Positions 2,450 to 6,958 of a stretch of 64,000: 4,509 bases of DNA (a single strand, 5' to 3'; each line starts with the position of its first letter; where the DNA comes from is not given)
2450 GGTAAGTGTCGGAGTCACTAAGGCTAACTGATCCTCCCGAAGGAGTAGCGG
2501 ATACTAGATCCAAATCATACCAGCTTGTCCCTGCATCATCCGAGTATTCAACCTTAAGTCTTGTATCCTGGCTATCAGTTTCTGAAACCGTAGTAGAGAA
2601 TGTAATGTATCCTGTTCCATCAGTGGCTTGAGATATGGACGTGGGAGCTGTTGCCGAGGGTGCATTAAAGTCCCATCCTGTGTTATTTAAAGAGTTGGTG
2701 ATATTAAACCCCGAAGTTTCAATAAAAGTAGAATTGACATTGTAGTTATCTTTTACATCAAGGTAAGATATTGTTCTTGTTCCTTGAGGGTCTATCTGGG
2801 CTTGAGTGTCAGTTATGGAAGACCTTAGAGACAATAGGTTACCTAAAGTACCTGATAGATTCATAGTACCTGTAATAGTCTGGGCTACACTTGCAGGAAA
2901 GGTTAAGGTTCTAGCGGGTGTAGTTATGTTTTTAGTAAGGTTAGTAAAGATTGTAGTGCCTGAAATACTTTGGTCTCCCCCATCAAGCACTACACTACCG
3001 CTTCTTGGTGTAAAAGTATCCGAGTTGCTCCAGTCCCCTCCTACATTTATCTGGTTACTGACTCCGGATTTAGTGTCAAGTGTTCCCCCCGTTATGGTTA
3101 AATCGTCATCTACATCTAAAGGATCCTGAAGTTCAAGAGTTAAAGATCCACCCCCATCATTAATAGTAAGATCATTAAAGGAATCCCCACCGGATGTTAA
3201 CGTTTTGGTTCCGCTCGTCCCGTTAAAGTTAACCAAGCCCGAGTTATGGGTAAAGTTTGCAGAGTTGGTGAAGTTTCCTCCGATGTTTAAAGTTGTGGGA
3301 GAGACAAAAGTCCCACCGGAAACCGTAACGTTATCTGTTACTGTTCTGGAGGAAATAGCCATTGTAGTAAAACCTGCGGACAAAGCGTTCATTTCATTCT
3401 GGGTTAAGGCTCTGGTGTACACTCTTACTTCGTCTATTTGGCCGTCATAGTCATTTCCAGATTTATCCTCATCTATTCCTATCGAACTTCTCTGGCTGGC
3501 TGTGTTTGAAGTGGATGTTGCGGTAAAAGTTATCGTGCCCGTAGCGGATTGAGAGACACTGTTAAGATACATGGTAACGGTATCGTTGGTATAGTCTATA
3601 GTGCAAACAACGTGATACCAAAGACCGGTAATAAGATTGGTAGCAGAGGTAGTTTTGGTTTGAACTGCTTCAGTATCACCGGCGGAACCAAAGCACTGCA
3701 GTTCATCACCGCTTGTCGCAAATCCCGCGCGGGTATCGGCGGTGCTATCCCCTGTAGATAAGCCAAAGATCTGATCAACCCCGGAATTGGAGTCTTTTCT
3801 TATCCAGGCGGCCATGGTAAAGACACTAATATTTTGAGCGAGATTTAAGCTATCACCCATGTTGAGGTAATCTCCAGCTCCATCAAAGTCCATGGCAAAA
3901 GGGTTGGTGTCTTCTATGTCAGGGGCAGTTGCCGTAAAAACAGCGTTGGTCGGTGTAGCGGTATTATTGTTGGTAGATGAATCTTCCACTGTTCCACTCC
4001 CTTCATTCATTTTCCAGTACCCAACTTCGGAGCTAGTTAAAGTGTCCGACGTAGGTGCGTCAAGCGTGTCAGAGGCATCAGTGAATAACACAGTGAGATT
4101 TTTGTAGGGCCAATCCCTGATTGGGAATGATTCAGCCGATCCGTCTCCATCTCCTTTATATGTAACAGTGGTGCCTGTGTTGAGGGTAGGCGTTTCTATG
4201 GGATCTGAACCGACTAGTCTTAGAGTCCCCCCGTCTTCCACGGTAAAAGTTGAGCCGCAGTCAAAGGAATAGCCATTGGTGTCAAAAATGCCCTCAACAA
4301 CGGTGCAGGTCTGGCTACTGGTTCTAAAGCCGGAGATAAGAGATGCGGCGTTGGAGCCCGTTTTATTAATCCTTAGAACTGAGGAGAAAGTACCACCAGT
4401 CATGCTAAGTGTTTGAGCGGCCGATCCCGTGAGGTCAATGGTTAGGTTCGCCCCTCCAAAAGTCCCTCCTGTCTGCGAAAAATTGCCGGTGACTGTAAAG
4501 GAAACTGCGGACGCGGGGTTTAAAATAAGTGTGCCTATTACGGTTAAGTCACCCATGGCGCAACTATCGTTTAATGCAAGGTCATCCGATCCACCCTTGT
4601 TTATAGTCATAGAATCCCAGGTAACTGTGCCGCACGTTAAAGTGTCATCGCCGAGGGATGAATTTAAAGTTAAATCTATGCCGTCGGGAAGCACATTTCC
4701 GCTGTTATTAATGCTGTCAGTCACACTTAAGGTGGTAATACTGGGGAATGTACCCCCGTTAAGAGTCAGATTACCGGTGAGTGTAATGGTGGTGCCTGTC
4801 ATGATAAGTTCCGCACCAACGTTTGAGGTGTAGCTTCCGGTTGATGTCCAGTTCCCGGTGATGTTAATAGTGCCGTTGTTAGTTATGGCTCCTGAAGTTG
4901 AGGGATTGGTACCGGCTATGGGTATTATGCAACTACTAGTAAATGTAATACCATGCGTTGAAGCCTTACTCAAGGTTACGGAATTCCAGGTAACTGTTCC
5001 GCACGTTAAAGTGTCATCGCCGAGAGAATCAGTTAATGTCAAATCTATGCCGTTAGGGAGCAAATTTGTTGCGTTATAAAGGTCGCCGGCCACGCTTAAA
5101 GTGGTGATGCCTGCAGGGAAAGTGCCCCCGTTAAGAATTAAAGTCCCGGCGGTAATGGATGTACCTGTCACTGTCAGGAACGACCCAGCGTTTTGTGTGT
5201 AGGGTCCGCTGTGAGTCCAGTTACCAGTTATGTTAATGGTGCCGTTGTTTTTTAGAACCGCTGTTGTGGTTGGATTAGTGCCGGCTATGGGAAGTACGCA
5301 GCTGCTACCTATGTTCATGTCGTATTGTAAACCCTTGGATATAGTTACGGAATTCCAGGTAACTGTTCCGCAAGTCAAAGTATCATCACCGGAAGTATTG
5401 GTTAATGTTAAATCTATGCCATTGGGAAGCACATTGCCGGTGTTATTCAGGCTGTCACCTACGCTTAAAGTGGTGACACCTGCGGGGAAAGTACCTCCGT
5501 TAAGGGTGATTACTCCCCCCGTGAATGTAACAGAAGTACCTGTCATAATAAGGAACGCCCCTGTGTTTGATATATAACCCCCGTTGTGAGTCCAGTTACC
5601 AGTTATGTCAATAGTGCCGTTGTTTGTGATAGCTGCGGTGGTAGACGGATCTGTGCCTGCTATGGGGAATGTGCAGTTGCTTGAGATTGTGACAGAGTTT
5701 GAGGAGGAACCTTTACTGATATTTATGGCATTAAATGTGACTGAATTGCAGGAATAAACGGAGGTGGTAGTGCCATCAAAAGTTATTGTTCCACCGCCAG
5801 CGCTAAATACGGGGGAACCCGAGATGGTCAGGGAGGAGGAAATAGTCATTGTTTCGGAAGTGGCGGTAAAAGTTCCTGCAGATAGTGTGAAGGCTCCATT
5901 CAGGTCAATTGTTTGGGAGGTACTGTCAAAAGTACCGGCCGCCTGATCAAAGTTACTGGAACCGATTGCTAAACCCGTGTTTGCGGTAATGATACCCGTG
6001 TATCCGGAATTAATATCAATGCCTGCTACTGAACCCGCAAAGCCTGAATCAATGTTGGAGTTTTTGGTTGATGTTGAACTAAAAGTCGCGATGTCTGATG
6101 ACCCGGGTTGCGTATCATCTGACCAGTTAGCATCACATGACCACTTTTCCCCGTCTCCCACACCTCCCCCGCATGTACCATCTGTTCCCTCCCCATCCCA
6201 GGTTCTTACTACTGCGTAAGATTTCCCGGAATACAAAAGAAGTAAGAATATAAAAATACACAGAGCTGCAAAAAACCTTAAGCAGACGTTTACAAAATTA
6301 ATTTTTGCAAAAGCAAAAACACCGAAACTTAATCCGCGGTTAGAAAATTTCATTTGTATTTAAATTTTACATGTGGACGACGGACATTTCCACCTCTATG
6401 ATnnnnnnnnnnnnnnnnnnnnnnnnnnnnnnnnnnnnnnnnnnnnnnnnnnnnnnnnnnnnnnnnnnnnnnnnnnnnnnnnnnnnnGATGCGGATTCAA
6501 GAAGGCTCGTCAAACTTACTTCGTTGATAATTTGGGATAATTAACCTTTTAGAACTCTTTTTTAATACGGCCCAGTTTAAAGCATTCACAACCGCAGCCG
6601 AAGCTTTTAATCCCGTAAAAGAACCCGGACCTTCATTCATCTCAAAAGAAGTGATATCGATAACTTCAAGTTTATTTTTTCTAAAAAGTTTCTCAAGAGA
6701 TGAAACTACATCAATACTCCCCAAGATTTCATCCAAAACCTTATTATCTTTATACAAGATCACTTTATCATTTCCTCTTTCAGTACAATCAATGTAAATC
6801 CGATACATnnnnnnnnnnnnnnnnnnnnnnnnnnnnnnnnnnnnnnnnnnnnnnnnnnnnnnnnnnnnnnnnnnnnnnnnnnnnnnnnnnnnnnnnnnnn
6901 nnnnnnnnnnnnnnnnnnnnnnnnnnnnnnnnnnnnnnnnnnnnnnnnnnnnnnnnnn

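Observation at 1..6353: Giant secreted repeat/lectin protein gene on the minus strand, absent from the ORF track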

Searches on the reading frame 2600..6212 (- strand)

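Call 22: search_solved_structures(query=window:2600-6212:-, max_evalue=1)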
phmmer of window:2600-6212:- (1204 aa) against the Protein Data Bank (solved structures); distinct sequences matched with E-value up to 1: 0.

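Call 48: predict_structure(alignment_id=A1)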
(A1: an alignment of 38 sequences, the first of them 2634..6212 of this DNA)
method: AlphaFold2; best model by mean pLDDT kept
length: 1193 residues; sequences in the alignment: 38
mean_pLDDT: 86.9   pTM: 0.65
mean pLDDT of the five models: 86.9, 87.0, 85.9, 83.9, 82.9
residues with pLDDT >= 90: 758; 70-90: 295; 50-70: 80; < 50: 60
segments of 3 or more residues with pLDDT < 50: 993-1000, 1004-1009, 1033-1038, 1045-1069, 1186-1193
pLDDT, mean of each block of 10 residues (from residue 1): 85 62 89 92 90 91 95 93 95 92 95 93 95 90 92 93 90 93 95 95 96 95 96 93 94 95 95 87 96 90 96 94 97 96 97 97 96 96 94 89 95 92 96 95 97 96 97 97 97 96 96 88 91 92 86 94 79 96 86 95 91 93 93 93 92 92 87 84 92 84 91 86 78 86 85 92 76 90 83 85 92 86 69 92 81 87 92 91 89 77 64 72 94 87 75 84 93 92 88 49 48 49 53 49 47 37 38 89 91 89 95 93 92 95 91 95 86 91 56 42
secondary structure, 60 per line:
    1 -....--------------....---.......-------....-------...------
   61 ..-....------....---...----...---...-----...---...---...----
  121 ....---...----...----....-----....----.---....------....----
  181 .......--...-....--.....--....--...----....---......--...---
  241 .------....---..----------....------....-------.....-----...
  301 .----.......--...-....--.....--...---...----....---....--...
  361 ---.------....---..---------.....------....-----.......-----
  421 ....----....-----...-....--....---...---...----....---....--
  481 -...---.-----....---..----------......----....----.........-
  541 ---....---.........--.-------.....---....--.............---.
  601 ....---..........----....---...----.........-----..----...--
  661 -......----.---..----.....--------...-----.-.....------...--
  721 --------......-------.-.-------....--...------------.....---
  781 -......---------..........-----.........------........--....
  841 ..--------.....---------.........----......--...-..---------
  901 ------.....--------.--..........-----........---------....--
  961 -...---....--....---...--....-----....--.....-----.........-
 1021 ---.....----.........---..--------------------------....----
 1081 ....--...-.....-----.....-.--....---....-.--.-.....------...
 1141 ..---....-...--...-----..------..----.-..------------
elements in order (helices of 4 or more, strands of 3 or more residues): E2-5 E41-44 E52-54 E64-67 E74-77 E81-83 E88-90 E94-96 E102-104 E108-110 E114-116 E121-124 E128-130 E135-137 E142-145 E151-154 E163-166 E173-176 E181-187 E190-192 E194-197 E200-204 E207-210 E213-215 E220-223 E227-232 E235-237 E248-251 E267-270 E277-280 E288-292 E298-301 E306-312 E315-317 E319-322 E325-329 E332-334 E338-340 E345-348 E352-355 E358-360 E371-374 E389-393 E400-403 E409-415 E421-424 E429-432 E438-440 E442-445 E448-451 E455-457 E461-463 E468-471 E475-478 E482-484 E494-497 E513-518 E523-526 E531-539 E544-547 E551-559 E570-574 E578-581 E584-596 E600-604 E608-617 E622-625 E629-631 E636-644 E656-658 E662-667 E682-686 E695-697 E705-709 E716-718 E729-734 E752-755 E758-760 E773-777 E782-787 E797-806 E812-820 E827-834 E837-842 E851-855 E865-873 E878-883 E886-888 E907-911 E923-932 H938-945 E955-958 E962-964 E968-971 E974-977 E981-983 E986-989 E995-998 E1001-1005 E1011-1019 E1024-1028 E1033-1041 E1073-1076 E1081-1084 E1087-1089 E1091-1095 E1101-1105 E1110-1113 E1117-1120 E1127-1131 E1138-1142 E1146-1149 E1151-1153 E1156-1158

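Call 50: fold_search(model_id=the predicted structure, library=pdb)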
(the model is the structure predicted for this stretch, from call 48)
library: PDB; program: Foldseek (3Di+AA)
matches with E <= 10: 1127; with E <= 0.001: 216
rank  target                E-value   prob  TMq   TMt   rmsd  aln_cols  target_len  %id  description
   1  7by5                  1.6e-07  1.00  0.14  0.13   6.3       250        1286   16  Tetanus neurotoxin mutant-(H233A/E234Q/H237A/Y375F) (released 2021-02-17)
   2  1ms9_A                1.7e-07  1.00  0.14  0.26   4.9       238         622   18  Triclinic form of Trypanosoma cruzi trans-sialidase, in complex with lactose (released 2003-03-25)
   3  7ce2_A                2.2e-07  1.00  0.14  0.35   6.5       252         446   16  The Crystal structure of TeNT Hc complexed with neutralizing antibody (released 2021-04-07)
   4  5n0b_A                2.7e-07  1.00  0.13  0.13   7.3       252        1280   15  Crystal structure of the tetanus neurotoxin in complex with GD1a (released 2017-06-21)
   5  5n0c_B                3.1e-07  1.00  0.14  0.13   6.1       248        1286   16  Crystal structure of the tetanus neurotoxin in complex with GM1a (released 2017-06-21)
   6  1ms8_B                4.2e-07  1.00  0.14  0.26   4.8       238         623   18  Triclinic form of Trypanosoma cruzi trans-sialidase, in complex with 3-deoxy-2,3-dehydro-N-acetylneuraminic acid (DANA (released 2003-03-25)
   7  1ms1_A                4.2e-07  1.00  0.14  0.25   5.2       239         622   18  Monoclinic form of Trypanosoma cruzi trans-sialidase, in complex with 3-deoxy-2,3-dehydro-N-acetylneuraminic acid (DAN (released 2003-03-25)
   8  3hmy_A                5.5e-07  1.00  0.15  0.39   4.3       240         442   15  Crystal structure of HCR/T complexed with GT2 (released 2009-07-14)
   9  1ms0_A                5.7e-07  1.00  0.14  0.26   4.9       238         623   18  Monoclinic form of Trypanosoma cruzi trans-sialidase, in complex with 3-deoxy-2,3-dehydro-N-acetylneuraminic acid (DAN (released 2003-03-25)
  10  1ms5_A                6.0e-07  1.00  0.14  0.25   5.1       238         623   17  Triclinic form of Trypanosoma cruzi trans-sialidase, soaked with N-acetylneuraminyl-a-2,3-thio-galactoside (NA-S-Gal) (released 2003-03-25)
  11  1ms8_A                6.0e-07  1.00  0.14  0.26   4.7       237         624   17  Triclinic form of Trypanosoma cruzi trans-sialidase, in complex with 3-deoxy-2,3-dehydro-N-acetylneuraminic acid (DANA (released 2003-03-25)
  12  5ho2                  6.2e-07  1.00  0.13  0.19   6.4       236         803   16  Crystal structure of AbnA (open conformation), a GH43 extracellular arabinanase from Geobacillus stearothermophilus (released 2017-02-01)
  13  1a8d                  6.8e-07  1.00  0.14  0.35   7.2       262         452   14  TETANUS TOXIN C FRAGMENT (released 1998-10-14)
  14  3pjq_A                7.4e-07  1.00  0.14  0.25   5.2       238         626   18  Trypanosoma cruzi trans-sialidase-like inactive isoform (including the natural mutation Tyr342His) in complex with lac (released 2011-06-08)
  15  1s0i_A                7.8e-07  1.00  0.14  0.26   4.8       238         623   17  Trypanosoma cruzi trans-sialidase in complex with sialyl-lactose (Michaelis complex) (released 2004-05-18)
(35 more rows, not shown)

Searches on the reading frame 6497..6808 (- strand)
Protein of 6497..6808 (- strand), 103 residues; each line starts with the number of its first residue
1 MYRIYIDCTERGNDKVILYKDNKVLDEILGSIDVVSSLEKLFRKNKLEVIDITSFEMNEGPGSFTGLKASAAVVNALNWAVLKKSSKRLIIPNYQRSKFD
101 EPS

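Call 11: search_protein_families(library=pfam, proteins=[window:6497-6808:-], max_evalue=0.001)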
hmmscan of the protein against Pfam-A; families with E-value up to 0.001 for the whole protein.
window:6497-6808:- (103 aa): 1 family
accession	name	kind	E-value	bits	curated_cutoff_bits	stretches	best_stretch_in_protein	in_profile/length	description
PF00814.31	TsaD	-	8.8e-05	22.8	24.8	1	36-81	35-80/264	tRNA N6-adenosine threonylcarbamoyltransferase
